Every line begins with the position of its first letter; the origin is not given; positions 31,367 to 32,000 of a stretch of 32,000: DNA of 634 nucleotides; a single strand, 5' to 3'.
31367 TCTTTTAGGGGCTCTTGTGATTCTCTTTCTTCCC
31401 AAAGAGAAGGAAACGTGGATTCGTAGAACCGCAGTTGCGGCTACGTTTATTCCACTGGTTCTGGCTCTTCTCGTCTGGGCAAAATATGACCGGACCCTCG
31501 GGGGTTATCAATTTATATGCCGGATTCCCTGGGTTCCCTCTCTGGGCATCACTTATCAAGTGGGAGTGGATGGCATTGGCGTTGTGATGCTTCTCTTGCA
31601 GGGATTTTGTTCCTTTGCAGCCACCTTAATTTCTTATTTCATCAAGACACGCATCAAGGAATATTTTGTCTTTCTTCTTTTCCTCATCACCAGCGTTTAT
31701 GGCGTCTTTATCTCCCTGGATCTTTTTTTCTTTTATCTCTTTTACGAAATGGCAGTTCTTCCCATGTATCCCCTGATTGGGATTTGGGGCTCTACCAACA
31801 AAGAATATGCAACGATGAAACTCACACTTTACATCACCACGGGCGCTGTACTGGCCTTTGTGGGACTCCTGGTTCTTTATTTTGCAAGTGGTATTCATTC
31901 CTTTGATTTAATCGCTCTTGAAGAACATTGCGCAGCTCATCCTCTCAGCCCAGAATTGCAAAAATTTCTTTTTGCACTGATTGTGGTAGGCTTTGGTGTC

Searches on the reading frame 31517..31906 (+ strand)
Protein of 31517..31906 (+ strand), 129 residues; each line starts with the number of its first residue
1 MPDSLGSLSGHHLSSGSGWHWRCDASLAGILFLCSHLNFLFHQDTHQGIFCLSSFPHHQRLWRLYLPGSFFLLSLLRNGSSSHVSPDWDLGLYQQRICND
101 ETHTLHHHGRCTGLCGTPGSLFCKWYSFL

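Call 65: find_encoding_contigs(protein=window:31517-31906:+, flank=10000, max_places=2)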
Protein window:31517-31906:+ (129 aa): no gene with exactly this product is on record in the collection.

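Call 66: find_encoding_contigs(protein=window:31517-31903:+, flank=10000, max_places=2)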
Protein window:31517-31903:+ (129 aa): no gene with exactly this product is on record in the collection.
